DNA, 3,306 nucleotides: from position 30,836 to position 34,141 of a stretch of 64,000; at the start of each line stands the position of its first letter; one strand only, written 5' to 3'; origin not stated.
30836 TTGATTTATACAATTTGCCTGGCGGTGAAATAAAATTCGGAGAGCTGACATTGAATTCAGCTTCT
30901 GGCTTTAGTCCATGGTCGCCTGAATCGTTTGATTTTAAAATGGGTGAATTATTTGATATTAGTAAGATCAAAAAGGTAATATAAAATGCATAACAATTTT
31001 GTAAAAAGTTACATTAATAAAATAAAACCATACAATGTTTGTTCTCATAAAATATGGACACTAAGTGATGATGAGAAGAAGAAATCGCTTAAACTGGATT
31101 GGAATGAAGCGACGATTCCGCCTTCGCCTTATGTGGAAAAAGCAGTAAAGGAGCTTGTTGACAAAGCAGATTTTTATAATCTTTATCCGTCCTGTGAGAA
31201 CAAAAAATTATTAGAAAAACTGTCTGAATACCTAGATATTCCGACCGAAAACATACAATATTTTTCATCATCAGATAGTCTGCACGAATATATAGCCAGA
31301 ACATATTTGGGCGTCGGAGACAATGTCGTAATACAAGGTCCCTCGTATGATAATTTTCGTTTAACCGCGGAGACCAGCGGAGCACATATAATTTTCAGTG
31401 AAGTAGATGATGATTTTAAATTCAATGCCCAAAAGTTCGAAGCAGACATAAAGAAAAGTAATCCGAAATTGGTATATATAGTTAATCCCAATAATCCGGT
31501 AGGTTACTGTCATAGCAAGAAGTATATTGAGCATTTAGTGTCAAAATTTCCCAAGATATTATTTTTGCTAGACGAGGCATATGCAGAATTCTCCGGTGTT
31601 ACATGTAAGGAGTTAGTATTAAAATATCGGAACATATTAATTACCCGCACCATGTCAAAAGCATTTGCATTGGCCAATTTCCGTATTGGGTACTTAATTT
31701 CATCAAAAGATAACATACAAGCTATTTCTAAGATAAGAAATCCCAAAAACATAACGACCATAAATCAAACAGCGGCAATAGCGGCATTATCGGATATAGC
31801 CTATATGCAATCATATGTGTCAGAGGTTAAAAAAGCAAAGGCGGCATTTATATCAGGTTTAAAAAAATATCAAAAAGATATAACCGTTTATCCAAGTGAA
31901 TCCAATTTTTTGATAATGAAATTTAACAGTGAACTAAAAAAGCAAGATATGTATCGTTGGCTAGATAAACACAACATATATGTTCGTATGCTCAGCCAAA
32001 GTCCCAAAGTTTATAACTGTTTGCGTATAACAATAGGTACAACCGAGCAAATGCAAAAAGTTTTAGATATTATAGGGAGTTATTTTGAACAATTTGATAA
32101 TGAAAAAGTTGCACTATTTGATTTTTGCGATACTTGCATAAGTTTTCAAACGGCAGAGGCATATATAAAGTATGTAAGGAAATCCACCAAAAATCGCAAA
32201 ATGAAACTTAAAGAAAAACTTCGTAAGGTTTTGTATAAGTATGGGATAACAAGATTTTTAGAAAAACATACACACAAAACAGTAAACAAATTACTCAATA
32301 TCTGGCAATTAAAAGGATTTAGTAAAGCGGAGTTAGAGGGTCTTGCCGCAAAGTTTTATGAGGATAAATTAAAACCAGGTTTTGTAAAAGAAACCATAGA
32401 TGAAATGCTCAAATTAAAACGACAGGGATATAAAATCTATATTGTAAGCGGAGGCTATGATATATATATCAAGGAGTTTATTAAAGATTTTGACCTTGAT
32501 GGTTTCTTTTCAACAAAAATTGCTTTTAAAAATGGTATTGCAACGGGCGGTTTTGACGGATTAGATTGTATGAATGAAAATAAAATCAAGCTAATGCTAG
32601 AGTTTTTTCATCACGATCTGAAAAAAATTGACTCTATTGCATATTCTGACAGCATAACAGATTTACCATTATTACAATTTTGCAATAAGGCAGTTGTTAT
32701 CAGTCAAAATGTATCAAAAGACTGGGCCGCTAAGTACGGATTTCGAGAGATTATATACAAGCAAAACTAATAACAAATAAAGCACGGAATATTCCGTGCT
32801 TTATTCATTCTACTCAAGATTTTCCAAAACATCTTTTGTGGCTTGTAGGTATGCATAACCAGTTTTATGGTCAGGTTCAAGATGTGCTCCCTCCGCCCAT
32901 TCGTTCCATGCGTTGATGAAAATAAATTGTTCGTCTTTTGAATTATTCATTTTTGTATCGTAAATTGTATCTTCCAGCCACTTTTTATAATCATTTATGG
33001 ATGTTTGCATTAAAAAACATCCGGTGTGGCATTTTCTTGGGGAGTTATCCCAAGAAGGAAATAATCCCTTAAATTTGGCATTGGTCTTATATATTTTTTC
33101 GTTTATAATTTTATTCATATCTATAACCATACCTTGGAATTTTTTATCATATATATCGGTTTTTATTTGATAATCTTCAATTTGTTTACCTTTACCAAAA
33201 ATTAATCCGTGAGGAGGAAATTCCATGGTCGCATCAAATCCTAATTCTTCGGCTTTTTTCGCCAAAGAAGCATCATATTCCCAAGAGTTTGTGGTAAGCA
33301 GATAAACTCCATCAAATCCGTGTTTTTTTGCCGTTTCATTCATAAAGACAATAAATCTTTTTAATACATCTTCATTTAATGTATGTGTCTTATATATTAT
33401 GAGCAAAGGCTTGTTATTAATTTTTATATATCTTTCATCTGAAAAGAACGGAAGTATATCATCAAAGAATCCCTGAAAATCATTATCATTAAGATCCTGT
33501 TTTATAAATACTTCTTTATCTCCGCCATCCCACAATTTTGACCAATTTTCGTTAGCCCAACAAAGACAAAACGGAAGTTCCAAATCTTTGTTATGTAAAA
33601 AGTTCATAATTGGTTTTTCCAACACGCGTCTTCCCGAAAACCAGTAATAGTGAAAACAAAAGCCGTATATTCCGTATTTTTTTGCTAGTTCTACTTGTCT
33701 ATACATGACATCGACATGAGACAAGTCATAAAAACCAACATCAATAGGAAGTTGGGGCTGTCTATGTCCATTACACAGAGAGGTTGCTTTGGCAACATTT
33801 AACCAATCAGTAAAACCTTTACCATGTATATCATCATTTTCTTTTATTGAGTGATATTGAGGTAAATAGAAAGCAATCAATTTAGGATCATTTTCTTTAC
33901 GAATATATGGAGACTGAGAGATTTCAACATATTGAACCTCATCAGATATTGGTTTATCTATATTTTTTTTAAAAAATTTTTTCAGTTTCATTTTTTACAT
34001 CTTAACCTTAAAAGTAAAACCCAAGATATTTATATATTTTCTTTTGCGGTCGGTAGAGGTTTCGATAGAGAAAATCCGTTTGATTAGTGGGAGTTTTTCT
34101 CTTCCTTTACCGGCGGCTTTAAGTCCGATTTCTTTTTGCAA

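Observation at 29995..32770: Predicted uronic-acid amidation module (ATP-grasp + PLP enzyme + phosphatase, with Ugd at the locus head)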

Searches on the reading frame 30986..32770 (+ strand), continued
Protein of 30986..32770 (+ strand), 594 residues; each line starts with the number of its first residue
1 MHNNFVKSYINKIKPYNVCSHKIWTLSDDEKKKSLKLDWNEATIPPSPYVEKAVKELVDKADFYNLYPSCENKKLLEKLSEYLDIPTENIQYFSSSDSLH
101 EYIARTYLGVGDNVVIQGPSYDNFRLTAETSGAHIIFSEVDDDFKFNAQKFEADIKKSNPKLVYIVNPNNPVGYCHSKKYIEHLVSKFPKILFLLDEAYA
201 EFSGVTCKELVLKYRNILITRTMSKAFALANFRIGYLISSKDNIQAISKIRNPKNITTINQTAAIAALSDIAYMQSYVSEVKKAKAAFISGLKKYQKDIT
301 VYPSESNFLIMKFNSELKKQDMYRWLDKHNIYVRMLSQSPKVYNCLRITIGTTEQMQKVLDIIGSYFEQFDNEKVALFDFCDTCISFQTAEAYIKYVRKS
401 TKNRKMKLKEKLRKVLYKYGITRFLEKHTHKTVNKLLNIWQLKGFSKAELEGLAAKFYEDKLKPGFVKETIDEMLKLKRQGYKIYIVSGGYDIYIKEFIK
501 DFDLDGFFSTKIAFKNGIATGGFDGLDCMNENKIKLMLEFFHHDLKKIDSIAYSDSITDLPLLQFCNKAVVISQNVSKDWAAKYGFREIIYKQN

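Call 68: search_protein_families(library=ncbifam, proteins=[P0058], max_evalue=1e-10)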
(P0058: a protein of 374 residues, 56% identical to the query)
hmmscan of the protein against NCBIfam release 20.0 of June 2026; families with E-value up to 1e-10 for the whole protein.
P0058 (374 aa): 36 families (the best 25 are shown)
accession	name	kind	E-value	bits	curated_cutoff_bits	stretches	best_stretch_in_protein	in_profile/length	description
TIGR01141.1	hisC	equivalog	6.5e-78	262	276.55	1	7-363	3-348/349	histidinol-phosphate transaminase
NF002877.0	PRK03317.1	equivalog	2.1e-48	165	409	1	34-366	35-368/374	histidinol-phosphate transaminase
NF002726.0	PRK02610.1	equivalog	1.1e-45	156.1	391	1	1-363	2-367/374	histidinol-phosphate transaminase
NF003496.0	PRK05166.1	equivalog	3.3e-43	147.9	540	1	29-352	35-357/373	histidinol-phosphate transaminase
NF002878.0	PRK03321.1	subfamily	3.8e-43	147.6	374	1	29-363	21-347/352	histidinol-phosphate transaminase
NF006014.0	PRK08153.1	equivalog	1.2e-42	146.1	510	1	35-361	38-360/370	pyridoxal phosphate-dependent aminotransferase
TIGR01140.1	L_thr_O3P_dcar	equivalog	3.1e-41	141.6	290.55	1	57-354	37-323/331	threonine-phosphate decarboxylase CobD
NF006580.0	PRK09105.1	subfamily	4.1e-39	134.5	444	1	28-364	44-370/375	pyridoxal phosphate-dependent aminotransferase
NF051461.1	pyoverd_PtaA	equivalog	2.7e-36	125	500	1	24-360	28-355/359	pyoverdine biosynthesis transaminase PtaA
NF004870.0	PRK06225.1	equivalog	1.7e-23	83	351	1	29-335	27-341/380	pyridoxal phosphate-dependent aminotransferase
NF041364.1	GntC_guanitoxin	equivalog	3.2e-23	82.2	415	1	91-318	67-308/356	guanitoxin biosynthesis PLP-dependent (S)-gamma-hydroxy-L-arginine cyclodehydratase GntC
NF005915.1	PRK07908.1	equivalog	3.1e-22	79.4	360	1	114-350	89-320/332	Rv2231c family histidinol phosphate aminotransferase CobC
NF006225.0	PRK08354.1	equivalog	1.4e-20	73.9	288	1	68-362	46-313/318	putative aminotransferase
NF004621.0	PRK05957.1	equivalog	1.4e-19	70.2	498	1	93-332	98-347/389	pyridoxal phosphate-dependent aminotransferase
NF041091.1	asp_aminotase_Arch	equivalog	1.6e-19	70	550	1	92-318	95-328/376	aspartate aminotransferase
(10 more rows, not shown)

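Call 71: search_protein_representatives(protein=window:30986-32767:+)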
Query: 594 residues. Proteins with E-value up to 0.001 (for the whole library): 23731; up to 1e-10: 11849; up to 1e-30: 1101. The best 150 are listed.
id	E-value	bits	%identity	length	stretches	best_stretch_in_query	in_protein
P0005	2.8e-210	716.4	56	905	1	3-591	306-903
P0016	2.2e-180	617.7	52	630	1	3-582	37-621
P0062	1.9e-133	462.8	54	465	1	5-410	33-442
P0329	1.8e-118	413.4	52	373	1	6-364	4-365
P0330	3.5e-117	409.1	52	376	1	3-364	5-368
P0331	2.4e-99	350.2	47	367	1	5-359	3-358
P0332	4.7e-95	336.1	44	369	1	8-366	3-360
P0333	3.2e-94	333.3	48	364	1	8-364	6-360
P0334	2.7e-92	326.9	46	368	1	4-363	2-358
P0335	1.5e-91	324.5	42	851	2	11-357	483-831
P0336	1.7e-91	324.3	45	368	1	6-360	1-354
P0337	2.2e-88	314.0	45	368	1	4-363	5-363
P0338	2.9e-88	313.6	42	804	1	8-367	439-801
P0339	2.3e-84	300.7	44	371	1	8-364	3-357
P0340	8.3e-84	298.9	43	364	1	3-363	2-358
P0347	8.6e-80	285.7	40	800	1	4-366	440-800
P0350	5.2e-79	283.1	42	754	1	6-363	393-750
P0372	8.2e-69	249.4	42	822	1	12-363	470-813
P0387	1.4e-62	228.8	34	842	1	10-366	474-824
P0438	3.3e-52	194.6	36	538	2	7-368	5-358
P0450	7.2e-51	190.2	35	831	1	7-360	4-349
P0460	9.4e-50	186.5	34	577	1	19-384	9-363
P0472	1.3e-48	182.7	34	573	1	30-398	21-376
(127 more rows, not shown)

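Call 72: search_protein_families(library=pfam, proteins=[P0335, P0338, P0347, P0350, P0372, P0387, P0450, P0438, P0460, P0472], max_evalue=0.00001)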
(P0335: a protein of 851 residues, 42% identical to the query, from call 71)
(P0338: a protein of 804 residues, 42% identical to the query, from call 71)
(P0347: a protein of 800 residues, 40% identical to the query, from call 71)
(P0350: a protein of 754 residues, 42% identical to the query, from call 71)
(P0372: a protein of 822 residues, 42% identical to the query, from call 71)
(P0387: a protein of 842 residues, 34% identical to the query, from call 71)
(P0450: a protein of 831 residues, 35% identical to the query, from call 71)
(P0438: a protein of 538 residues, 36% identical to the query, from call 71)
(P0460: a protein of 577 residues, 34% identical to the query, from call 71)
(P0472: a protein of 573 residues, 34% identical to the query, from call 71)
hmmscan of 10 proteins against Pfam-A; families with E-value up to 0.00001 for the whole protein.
P0335 (851 aa): 2 families
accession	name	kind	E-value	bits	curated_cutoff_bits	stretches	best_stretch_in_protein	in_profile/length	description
PF00155.27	Aminotran_1_2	-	4.6e-53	181.1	19.7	1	507-833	4-357/361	Aminotransferase class I and II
PF04464.20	Glyphos_transf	-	1.1e-07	31.6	22.1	1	181-457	68-349/367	CDP-Glycerol:Poly(glycerophosphate) glycerophosphotransferase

P0338 (804 aa): 1 family
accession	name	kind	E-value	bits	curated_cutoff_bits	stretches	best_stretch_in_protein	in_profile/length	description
PF00155.27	Aminotran_1_2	-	6.2e-57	193.8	19.7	1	464-794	2-358/361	Aminotransferase class I and II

P0347 (800 aa): 1 family
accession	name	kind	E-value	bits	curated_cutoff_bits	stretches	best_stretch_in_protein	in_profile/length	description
PF00155.27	Aminotran_1_2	-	4.1e-47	161.6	19.7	1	469-788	2-352/361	Aminotransferase class I and II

P0350 (754 aa): 2 families
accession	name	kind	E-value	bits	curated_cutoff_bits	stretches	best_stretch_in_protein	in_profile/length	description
PF14305.11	ATPgrasp_TupA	-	3.8e-44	151.4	25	1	139-382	1-239/241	TupA-like ATPgrasp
PF00155.27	Aminotran_1_2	-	3.1e-38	132.3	19.7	1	420-748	2-359/361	Aminotransferase class I and II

P0372 (822 aa): 1 family
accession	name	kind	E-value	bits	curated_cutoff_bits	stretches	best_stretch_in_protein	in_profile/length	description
PF00155.27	Aminotran_1_2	-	1.9e-46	159.4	19.7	1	489-801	2-348/361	Aminotransferase class I and II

P0387 (842 aa): 1 family
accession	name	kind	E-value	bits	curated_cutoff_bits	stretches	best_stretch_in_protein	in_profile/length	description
PF00155.27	Aminotran_1_2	-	1.9e-52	179.1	19.7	1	497-820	3-360/361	Aminotransferase class I and II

P0450 (831 aa): 2 families
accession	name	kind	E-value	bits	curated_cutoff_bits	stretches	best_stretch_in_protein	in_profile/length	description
PF00155.27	Aminotran_1_2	-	8e-52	177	19.7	1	31-351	5-360/361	Aminotransferase class I and II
PF00501.34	AMP-binding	-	8.2e-06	25.3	29.9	0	598-680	284-375/384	AMP-binding enzyme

P0438 (538 aa): 6 families
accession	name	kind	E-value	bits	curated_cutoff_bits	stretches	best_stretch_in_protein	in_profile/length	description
PF00155.27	Aminotran_1_2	-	3.3e-44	152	19.7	1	31-351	3-359/361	Aminotransferase class I and II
PF08645.17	PNK3P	-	6.7e-10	39.4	22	1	363-495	4-130/161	Polynucleotide kinase 3 phosphatase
PF13242.12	Hydrolase_like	-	1.1e-09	38.6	22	1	463-532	2-75/75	HAD-hyrolase-like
PF13419.12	HAD_2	-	3.9e-09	37.3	23.8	1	386-507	75-177/178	Haloacid dehalogenase-like hydrolase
PF00702.32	Hydrolase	-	1e-06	29.7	26.4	0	379-499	86-188/191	haloacid dehalogenase-like hydrolase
PF00266.25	Aminotran_5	-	5.6e-06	26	21.5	0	70-162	46-146/371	Aminotransferase class-V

P0460 (577 aa): 5 families
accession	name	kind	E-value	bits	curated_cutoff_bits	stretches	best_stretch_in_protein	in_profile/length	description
PF00155.27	Aminotran_1_2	-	4.8e-61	207.4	19.7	1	24-346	3-361/361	Aminotransferase class I and II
PF13419.12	HAD_2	-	7.2e-24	85.3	23.8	1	355-543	1-178/178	Haloacid dehalogenase-like hydrolase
PF00702.32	Hydrolase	-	3e-18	67.3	26.4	1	353-537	2-191/191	haloacid dehalogenase-like hydrolase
PF00266.25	Aminotran_5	-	1e-12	48.2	21.5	1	51-185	38-177/371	Aminotransferase class-V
PF01053.26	Cys_Met_Meta_PP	-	5.1e-06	25.7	27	1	76-186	70-176/381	Cys/Met metabolism PLP-dependent enzyme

P0472 (573 aa): 4 families
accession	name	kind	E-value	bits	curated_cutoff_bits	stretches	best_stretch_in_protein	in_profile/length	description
PF00155.27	Aminotran_1_2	-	1.4e-55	189.4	19.7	1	25-343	3-358/361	Aminotransferase class I and II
PF13419.12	HAD_2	-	1.6e-19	71.2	23.8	1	357-537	2-178/178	Haloacid dehalogenase-like hydrolase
PF00702.32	Hydrolase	-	1.5e-16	61.8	26.4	1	354-531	2-191/191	haloacid dehalogenase-like hydrolase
PF00266.25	Aminotran_5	-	7e-09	35.6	21.5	1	76-186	61-177/371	Aminotransferase class-V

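Call 77: search_protein_families(library=pfam, proteins=[P0003, P0005, P0044, P0338, P0347], max_evalue=0.01)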
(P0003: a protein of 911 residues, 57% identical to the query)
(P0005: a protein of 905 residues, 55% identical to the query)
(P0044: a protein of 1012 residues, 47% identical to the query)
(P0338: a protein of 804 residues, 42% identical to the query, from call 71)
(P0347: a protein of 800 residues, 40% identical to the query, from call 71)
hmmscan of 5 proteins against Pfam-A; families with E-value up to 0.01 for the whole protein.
P0003 (911 aa): 3 families
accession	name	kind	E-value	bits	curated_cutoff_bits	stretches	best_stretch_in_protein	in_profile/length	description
PF00155.27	Aminotran_1_2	-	1.7e-47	162.8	19.7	1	343-673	3-361/361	Aminotransferase class I and II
PF12710.13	HAD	-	6.3e-23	82.6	27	1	693-881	1-188/189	haloacid dehalogenase-like hydrolase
PF00702.32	Hydrolase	-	1.6e-05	25.8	26.4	1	691-880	2-186/191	haloacid dehalogenase-like hydrolase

P0005 (905 aa): 3 families
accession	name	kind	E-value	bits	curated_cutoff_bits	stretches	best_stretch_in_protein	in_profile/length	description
PF00155.27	Aminotran_1_2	-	7.5e-48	164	19.7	1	338-666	4-361/361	Aminotransferase class I and II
PF12710.13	HAD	-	4.2e-23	83.2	27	1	687-875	1-188/189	haloacid dehalogenase-like hydrolase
PF00266.25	Aminotran_5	-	0.00071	19.1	21.5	1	430-501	108-177/371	Aminotransferase class-V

P0044 (1012 aa): 5 families
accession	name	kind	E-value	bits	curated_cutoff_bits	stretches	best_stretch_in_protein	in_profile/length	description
PF00155.27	Aminotran_1_2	-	4.4e-45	154.9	19.7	1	67-395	4-361/361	Aminotransferase class I and II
PF12710.13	HAD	-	1.8e-20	74.6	27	1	414-599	1-189/189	haloacid dehalogenase-like hydrolase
PF04055.27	Radical_SAM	-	3e-11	44.2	29.5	1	774-874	4-108/166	Radical SAM superfamily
PF00702.32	Hydrolase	-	7.2e-06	27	26.4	1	412-600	2-189/191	haloacid dehalogenase-like hydrolase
PF13353.11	Fer4_12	-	4.9e-05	24.1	22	1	771-860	9-100/137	4Fe-4S single cluster domain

P0338 (804 aa): 1 family
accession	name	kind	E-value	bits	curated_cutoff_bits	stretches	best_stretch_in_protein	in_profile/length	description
PF00155.27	Aminotran_1_2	-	6.2e-57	193.8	19.7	1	464-794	2-358/361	Aminotransferase class I and II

P0347 (800 aa): 4 families
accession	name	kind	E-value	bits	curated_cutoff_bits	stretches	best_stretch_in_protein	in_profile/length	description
PF00155.27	Aminotran_1_2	-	4.1e-47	161.6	19.7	1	469-788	2-352/361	Aminotransferase class I and II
PF01053.26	Cys_Met_Meta_PP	-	1e-05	24.7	27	1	533-635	77-176/381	Cys/Met metabolism PLP-dependent enzyme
PF00266.25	Aminotran_5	-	5.2e-05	22.8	21.5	1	510-634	47-177/371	Aminotransferase class-V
PF01041.23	DegT_DnrJ_EryC1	-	0.0016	18.1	19.8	1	510-629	28-143/360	DegT/DnrJ/EryC1/StrS aminotransferase family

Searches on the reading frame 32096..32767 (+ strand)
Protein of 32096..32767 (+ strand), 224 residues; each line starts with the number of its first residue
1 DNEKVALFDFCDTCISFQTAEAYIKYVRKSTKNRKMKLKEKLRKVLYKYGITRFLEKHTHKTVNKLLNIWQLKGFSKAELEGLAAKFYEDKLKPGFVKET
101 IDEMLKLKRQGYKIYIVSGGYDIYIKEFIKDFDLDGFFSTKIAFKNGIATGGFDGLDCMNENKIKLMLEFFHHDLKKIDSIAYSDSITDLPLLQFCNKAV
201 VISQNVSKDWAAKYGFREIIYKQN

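Call 68: search_protein_families(library=ncbifam, proteins=[window:32096-32767:+], max_evalue=1e-10)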
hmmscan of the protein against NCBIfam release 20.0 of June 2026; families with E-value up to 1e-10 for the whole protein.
window:32096-32767:+ (224 aa): 3 families
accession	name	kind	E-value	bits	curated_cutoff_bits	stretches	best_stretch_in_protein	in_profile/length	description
TIGR01490.1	HAD-SF-IB-hyp1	subfamily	8.7e-32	111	98.3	1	6-203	2-197/202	HAD-IB family hydrolase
TIGR01488.1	HAD-SF-IB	subfamily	1.6e-20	73.8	45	1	5-194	1-175/177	HAD-IB family phosphatase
NF052360.1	HolPasePseu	equivalog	1.1e-14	54.6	280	1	4-205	2-200/218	histidinol-phosphatase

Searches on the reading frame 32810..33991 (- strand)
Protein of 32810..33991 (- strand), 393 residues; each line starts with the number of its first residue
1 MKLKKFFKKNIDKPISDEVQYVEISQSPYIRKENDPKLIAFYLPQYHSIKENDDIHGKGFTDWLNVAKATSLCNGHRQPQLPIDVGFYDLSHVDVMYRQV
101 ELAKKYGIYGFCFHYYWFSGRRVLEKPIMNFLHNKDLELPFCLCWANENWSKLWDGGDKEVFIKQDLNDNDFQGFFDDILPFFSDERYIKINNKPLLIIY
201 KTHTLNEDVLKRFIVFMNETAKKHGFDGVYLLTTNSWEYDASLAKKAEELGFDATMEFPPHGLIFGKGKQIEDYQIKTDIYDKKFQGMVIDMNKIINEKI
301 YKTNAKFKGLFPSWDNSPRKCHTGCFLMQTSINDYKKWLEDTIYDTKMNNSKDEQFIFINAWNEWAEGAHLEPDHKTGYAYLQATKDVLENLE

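Call 17: search_protein_families(library=pfam, proteins=[window:32810-33991:-], max_evalue=0.001)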
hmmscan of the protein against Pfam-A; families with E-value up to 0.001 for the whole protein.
window:32810-33991:- (393 aa): 2 families
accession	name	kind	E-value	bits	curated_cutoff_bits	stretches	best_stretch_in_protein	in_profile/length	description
PF14307.12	Glyco_tran_WbsX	-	8.5e-119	397.5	25.1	1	38-385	1-350/350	Glycosyltransferase WbsX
PF06144.19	DNA_pol3_delta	-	0.00012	22.6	21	1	158-221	28-91/124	DNA polymerase III, delta subunit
